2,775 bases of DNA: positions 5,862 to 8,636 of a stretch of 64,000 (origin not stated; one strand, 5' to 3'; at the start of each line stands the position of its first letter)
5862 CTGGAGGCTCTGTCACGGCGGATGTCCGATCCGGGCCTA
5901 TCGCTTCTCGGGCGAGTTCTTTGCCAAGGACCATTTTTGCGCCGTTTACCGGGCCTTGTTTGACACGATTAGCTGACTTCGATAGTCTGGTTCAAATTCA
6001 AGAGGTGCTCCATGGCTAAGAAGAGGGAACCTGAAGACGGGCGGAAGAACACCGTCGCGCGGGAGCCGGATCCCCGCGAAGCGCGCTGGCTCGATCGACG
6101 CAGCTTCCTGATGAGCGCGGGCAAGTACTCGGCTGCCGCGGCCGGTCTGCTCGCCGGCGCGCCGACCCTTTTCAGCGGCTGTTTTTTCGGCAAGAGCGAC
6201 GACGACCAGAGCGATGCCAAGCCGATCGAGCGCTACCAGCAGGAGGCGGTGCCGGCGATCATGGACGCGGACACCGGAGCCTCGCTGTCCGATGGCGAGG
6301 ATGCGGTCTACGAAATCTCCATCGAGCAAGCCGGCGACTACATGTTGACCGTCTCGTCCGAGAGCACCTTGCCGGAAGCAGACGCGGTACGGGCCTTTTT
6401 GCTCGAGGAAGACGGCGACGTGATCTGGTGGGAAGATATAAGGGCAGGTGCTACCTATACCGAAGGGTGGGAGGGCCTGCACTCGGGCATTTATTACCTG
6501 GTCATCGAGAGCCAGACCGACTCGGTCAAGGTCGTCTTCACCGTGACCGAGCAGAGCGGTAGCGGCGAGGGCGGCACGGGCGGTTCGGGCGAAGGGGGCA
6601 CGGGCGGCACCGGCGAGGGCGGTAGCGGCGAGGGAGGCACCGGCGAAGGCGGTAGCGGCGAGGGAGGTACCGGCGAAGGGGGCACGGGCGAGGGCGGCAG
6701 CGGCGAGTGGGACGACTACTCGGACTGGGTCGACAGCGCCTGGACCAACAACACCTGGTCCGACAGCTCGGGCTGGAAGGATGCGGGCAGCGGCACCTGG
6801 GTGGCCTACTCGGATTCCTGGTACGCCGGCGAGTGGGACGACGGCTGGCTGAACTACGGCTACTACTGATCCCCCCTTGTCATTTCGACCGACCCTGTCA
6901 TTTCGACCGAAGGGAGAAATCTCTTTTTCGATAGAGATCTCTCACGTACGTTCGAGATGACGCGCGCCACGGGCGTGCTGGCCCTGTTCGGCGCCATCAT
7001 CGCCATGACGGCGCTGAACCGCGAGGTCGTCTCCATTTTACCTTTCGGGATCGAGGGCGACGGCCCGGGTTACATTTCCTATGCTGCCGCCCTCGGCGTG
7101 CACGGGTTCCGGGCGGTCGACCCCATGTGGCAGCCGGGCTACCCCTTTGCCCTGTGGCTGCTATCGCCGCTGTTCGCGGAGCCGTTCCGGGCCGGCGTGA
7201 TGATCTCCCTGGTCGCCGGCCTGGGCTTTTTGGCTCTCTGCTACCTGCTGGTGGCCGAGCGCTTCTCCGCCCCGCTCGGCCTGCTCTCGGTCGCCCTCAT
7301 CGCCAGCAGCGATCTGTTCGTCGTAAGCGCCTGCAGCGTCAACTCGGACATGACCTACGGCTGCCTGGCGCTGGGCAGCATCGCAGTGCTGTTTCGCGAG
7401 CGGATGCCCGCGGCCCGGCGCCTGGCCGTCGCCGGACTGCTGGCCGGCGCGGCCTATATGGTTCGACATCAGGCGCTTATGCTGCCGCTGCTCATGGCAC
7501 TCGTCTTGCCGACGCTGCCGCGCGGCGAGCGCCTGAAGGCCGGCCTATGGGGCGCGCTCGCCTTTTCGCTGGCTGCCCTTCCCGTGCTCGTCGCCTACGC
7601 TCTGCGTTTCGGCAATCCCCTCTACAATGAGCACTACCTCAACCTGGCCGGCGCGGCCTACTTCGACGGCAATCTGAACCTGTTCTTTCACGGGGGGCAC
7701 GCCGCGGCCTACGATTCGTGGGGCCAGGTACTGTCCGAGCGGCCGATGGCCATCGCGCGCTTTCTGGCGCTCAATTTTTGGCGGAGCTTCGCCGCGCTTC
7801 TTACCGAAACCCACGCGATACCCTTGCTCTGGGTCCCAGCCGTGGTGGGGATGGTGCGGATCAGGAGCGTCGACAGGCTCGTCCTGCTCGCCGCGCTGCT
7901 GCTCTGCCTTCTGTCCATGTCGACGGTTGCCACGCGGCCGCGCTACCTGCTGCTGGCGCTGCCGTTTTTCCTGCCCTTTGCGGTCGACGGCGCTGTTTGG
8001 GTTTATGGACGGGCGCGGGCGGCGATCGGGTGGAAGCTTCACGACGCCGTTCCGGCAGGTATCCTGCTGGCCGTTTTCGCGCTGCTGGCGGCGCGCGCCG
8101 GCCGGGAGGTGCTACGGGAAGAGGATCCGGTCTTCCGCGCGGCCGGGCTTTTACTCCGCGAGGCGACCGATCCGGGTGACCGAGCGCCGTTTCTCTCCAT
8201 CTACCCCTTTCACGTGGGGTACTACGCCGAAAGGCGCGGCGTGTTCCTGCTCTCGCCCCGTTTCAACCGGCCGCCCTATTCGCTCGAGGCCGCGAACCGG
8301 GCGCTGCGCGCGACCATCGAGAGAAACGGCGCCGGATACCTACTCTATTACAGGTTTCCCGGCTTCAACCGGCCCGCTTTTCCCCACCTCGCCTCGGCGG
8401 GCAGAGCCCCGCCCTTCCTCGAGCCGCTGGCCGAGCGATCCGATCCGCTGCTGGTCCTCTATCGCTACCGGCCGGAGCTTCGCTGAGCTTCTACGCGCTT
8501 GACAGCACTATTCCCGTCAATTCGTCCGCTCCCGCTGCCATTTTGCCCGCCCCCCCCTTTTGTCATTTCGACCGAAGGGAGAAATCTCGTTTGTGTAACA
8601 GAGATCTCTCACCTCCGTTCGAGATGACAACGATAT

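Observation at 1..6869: Multi-radical-SAM maturation cluster whose best candidate substrate is a Tat-exported lipoprotein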

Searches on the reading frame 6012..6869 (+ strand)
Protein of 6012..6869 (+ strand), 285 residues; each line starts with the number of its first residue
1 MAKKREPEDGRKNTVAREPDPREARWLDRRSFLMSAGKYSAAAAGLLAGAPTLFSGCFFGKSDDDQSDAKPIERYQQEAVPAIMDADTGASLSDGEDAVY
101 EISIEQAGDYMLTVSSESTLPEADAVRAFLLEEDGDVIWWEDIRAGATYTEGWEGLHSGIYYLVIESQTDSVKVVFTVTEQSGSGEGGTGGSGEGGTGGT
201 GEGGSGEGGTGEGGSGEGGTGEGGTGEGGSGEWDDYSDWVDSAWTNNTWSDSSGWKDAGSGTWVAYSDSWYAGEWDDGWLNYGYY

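Call 5: search_protein_families(library=pfam, proteins=[window:6012-6869:+], max_evalue=0.01)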
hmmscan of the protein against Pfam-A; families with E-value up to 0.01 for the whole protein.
window:6012-6869:+ (285 aa): 0 families

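Call 6: search_protein_families(library=ncbifam, proteins=[window:6012-6869:+], max_evalue=0.01)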
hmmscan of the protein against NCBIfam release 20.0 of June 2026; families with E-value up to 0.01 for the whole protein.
window:6012-6869:+ (285 aa): 0 families

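Call 10: find_encoding_contigs(protein=window:6012-6869:+, flank=10000, max_places=6)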
Protein window:6012-6869:+ (285 aa): 1 contig read that carries it; 1 place shown.
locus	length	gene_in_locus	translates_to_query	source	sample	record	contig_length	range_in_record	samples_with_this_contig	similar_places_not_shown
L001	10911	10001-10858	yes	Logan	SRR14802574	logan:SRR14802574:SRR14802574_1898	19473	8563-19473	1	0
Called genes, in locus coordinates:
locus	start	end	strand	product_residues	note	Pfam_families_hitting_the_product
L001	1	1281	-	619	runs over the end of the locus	PF12947:EGF_3 (weak), PF00084:Sushi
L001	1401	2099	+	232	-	PF04298:Zn_peptidase_2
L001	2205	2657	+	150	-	PF14907:NTP_transf_5 (weak), PF19502:DUF6036 (faint), PF08843:AbiEii (weak)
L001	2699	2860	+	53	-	-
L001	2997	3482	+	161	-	PF02412:TSP_3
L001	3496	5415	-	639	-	PF04055:Radical_SAM, PF19142:DUF5825 (faint)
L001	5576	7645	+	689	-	PF04055:Radical_SAM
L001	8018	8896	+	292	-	-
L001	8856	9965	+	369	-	-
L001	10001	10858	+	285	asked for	-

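Call 16: find_homologous_proteins(query=window:6012-6869:+, max_evalue=0.01)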
Query window:6012-6869:+ (285 aa): 5 proteins with E <= 0.01 among 8000 candidates.
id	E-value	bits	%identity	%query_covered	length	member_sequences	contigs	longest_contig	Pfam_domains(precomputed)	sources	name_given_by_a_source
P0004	1.1e-182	625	100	100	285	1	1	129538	-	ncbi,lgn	-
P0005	3.0e-111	390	58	99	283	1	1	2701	-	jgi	jgi:hypothetical protein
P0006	3.0e-55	206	45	99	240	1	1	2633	-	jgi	jgi:hypothetical protein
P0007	1.8e-42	164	35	96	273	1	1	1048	-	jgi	jgi:hypothetical protein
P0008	6.6e-37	146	39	95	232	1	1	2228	-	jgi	jgi:hypothetical protein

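Call 18: find_encoding_contigs(protein=P0005, flank=10000)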
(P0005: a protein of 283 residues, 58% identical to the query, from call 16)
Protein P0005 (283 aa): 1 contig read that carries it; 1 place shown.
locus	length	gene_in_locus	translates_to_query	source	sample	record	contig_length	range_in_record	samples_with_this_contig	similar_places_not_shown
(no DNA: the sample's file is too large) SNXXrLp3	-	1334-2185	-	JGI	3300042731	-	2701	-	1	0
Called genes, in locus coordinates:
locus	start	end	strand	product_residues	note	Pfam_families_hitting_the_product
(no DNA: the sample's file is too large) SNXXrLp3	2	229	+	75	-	?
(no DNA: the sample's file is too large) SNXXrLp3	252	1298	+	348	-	PF04055:Radical_SAM (weak)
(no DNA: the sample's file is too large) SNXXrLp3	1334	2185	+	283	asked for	-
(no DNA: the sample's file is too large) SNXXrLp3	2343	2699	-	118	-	?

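Call 19: find_encoding_contigs(protein=P0006, flank=10000)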
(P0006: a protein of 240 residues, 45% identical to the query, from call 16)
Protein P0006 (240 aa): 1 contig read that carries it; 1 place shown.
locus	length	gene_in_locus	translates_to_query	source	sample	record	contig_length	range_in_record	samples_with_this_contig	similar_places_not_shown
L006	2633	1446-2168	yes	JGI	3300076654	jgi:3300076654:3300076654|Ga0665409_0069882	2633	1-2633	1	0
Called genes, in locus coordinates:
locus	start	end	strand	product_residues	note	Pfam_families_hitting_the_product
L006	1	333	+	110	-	?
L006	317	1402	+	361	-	-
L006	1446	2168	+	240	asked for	-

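Call 23: find_encoding_contigs(protein=P0008, flank=10000)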
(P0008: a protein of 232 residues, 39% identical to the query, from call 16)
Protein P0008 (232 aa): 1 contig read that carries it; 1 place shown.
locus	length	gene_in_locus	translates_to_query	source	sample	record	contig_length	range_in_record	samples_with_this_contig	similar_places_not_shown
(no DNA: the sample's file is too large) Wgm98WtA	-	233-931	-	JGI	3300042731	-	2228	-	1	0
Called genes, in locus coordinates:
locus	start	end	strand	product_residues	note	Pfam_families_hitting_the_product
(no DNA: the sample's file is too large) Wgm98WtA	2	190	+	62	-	?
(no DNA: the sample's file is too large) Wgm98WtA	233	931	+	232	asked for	-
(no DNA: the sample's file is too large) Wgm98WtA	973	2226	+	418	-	?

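Call 24: find_related_loci(query=A1, collection=genome_contigs, flank=10000)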
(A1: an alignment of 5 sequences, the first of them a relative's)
Query A1 (285 aa) in genome_contigs; peptide patterns used: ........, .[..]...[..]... (x = any residue, [..] = any of these).
28 stretches matched a pattern, but none encodes a relative of the query by tblastn (E <= 1e-3).

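Call 25: find_related_loci(query=A1, collection=metagenome_contigs, flank=10000)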
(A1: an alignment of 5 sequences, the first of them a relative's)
Query A1 (285 aa) in metagenome_contigs; peptide patterns used: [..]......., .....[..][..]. (x = any residue, [..] = any of these).
348 stretches matched a pattern, but none encodes a relative of the query by tblastn (E <= 1e-3).

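Call 36: search_protein_families(library=ncbifam, proteins=[window:6012-6869:+], max_evalue=10)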
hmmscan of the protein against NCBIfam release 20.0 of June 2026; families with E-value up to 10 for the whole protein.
window:6012-6869:+ (285 aa): 1 family
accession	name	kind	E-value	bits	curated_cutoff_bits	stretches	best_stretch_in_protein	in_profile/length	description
NF003712.0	PRK05325.2-4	equivalog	1.1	7.7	421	1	94-225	44-163/446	hypothetical protein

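Call 61: predict_structure(alignment_id=A1)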
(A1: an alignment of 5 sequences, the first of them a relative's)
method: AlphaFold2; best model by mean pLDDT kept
length: 285 residues; sequences in the alignment: 5
mean_pLDDT: 59.6   pTM: 0.43
mean pLDDT of the five models: 59.6, 59.1, 58.7, 56.0, 53.4
residues with pLDDT >= 90: 79; 70-90: 31; 50-70: 7; < 50: 168
segments of 3 or more residues with pLDDT < 50: 1-17, 22-70, 184-199, 201-285
pLDDT, mean of each block of 10 residues (from residue 1): 40 44 46 45 40 36 38 80 92 91 95 94 84 92 94 93 93 94 52 42 42 39 34 33 32 41 41 36 31
secondary structure, 60 per line:
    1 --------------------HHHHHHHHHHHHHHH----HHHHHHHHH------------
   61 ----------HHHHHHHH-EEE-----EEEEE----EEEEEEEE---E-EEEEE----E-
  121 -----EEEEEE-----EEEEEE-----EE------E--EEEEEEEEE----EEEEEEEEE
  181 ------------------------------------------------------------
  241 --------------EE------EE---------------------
elements in order: H21-35 H40-48 H71-78 E80-82 E88-92 E97-104 E110-114 E126-131 E137-142 E159-167 E172-180

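Call 64: fold_search(model_id=the predicted structure, library=pdb)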
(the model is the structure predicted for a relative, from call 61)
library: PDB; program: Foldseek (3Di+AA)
matches with E <= 10: 1557; with E <= 0.001: 35
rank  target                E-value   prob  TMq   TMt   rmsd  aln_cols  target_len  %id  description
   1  1nqj_B                2.3e-05  1.00  0.31  0.71   3.6       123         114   16  CRYSTAL STRUCTURE OF CLOSTRIDIUM HISTOLYTICUM COLG COLLAGENASE COLLAGEN-BINDING DOMAIN 3B AT 1.0 ANGSTROM RESOLUTION I (released 2003-04-15)
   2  1nqj_A                3.5e-05  1.00  0.27  0.73   3.3       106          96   15  CRYSTAL STRUCTURE OF CLOSTRIDIUM HISTOLYTICUM COLG COLLAGENASE COLLAGEN-BINDING DOMAIN 3B AT 1.0 ANGSTROM RESOLUTION I (released 2003-04-15)
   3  5sv5                  7.2e-05  1.00  0.28  0.70   3.0       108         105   17  1.0 Angstrom Crystal Structure of pre-Peptidase C-terminal Domain of Collagenase from Bacillus anthracis. (released 2016-08-17)
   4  5azw_B                7.2e-05  1.00  0.27  0.72   2.8        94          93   14  Crystal structure of p24beta1 GOLD domain (released 2016-09-14)
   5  5azw_A                9.1e-05  1.00  0.26  0.70   3.1        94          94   14  Crystal structure of p24beta1 GOLD domain (released 2016-09-14)
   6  8u5d_B                1.5e-04  1.00  0.21  0.42   6.3       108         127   13  Crystal Structure of C-terminal domain of Clostridium perfringens Enterotoxin in Space Group P 41 21 2 (released 2023-12-20)
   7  8u5b_B                1.5e-04  1.00  0.21  0.42   6.6       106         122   13  Cryo-EM structure of human claudin-4 complex with Clostridium perfringens enterotoxin C-terminal domain and sFab COP-1 (released 2023-09-27)
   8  2o8o_A                1.7e-04  1.00  0.28  0.66   3.3       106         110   15  Crystal structure of Clostridium histolyticum colg collagenase collagen-binding domain 3B at 1.35 Angstrom resolution  (released 2007-12-11)
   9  6ov2_B                1.7e-04  1.00  0.24  0.48   3.9       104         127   12  Crystal structure of human claudin-9 in complex with Clostridium perfringens entertoxin C-terminal domain in closed fo (released 2019-09-04)
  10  5b2g_D                2.0e-04  1.00  0.25  0.49   5.2       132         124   12  Crystal structure of human claudin-4 in complex with C-terminal fragment of Clostridium perfringens enterotoxin (released 2016-10-05)
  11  7kp4_B                2.2e-04  1.00  0.20  0.38   6.7       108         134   13  Crystal structure of human claudin-4 in complex with Clostridium perfringens enterotoxin C-terminal domain (released 2020-12-09)
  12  7rrm_A                2.3e-04  1.00  0.27  0.69   2.8        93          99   19  Structure of the human TMED1 (p24gamma1) Golgi dynamics Domain (released 2021-10-20)
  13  9ihc_B                2.5e-04  1.00  0.22  0.47   5.7       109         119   12  CryoEM structure of a synthetic antibody, COP-2, in complex with the C-terminal domain of Clostridium perfringens Ente (released 2025-03-12)
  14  5azx_A                2.6e-04  1.00  0.26  0.66   4.5       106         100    8  Crystal structure of p24delta1 GOLD domain (native 1) (released 2016-09-14)
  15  3afg_B                3.5e-04  1.00  0.27  0.16   3.2        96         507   14  Crystal structure of ProN-Tk-SP from Thermococcus kodakaraensis (released 2010-08-04)
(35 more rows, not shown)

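Call 74: search_protein_representatives(alignment_id=A1)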
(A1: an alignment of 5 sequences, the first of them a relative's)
Query: 5 sequences, 238 profile positions. Proteins with E-value up to 0.001 (for the whole library): 424; up to 1e-10: 61; up to 1e-30: 6. The best 150 are listed.
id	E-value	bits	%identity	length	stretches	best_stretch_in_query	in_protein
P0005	2.9e-109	381.0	-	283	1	4-238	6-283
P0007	1.5e-100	352.5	-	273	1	1-238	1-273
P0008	8.0e-98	343.5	-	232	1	1-227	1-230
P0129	5.0e-44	167.4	-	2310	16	32-182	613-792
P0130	1.2e-38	149.8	-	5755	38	30-107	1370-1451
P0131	6.5e-32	127.8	-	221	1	15-238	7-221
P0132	1.8e-23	100.2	-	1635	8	64-158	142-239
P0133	4.8e-23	98.7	-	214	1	11-225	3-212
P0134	5.1e-23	98.6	-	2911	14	66-183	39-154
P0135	6.5e-19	85.2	-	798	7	66-169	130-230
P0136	1.1e-18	84.4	-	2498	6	59-175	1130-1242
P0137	1.8e-18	83.7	-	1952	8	89-174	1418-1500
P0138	1.7e-17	80.5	-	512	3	35-173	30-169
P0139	2.4e-17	80.1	-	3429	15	68-184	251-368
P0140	2.6e-17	80.0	-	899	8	71-168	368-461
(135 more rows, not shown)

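Call 81: list_cluster_members(proteins=[P0004, P0009, P0012])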
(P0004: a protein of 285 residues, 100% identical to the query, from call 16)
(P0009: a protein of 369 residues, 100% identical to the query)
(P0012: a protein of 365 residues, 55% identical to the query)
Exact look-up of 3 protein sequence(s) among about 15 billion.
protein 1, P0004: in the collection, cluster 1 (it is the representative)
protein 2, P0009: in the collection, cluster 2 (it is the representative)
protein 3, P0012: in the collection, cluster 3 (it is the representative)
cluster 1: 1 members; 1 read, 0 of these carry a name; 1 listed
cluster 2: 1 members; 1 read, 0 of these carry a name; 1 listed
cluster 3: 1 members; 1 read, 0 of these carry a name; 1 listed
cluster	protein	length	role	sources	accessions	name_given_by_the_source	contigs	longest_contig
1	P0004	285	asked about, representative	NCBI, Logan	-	-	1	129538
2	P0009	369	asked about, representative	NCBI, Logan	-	-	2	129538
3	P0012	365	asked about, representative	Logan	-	-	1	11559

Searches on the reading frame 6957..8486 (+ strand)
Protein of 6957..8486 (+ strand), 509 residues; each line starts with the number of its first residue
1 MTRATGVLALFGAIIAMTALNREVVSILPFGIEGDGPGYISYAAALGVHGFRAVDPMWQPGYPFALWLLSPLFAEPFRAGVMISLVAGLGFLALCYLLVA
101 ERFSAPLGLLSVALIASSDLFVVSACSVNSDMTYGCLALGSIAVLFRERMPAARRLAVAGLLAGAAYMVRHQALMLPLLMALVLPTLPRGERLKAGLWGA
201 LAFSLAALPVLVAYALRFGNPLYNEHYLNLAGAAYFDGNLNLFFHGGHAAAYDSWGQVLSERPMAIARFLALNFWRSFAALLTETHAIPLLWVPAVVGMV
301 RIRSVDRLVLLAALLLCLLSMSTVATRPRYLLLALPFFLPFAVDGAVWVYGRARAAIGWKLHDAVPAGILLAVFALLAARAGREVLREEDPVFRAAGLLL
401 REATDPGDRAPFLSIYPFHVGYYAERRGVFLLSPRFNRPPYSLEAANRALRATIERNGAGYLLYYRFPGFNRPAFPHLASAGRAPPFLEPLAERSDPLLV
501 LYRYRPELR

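Call 5: search_protein_families(library=pfam, proteins=[window:6957-8486:+], max_evalue=0.01)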
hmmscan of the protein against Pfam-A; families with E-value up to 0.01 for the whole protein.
window:6957-8486:+ (509 aa): 1 family
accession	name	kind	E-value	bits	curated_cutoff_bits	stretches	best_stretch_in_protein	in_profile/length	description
PF13231.12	PMT_2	-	2.8e-08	34.6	26.1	1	60-211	4-158/160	Dolichyl-phosphate-mannose-protein mannosyltransferase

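Call 6: search_protein_families(library=ncbifam, proteins=[window:6957-8486:+], max_evalue=0.01)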
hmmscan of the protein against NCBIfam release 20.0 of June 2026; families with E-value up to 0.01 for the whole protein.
window:6957-8486:+ (509 aa): 0 families
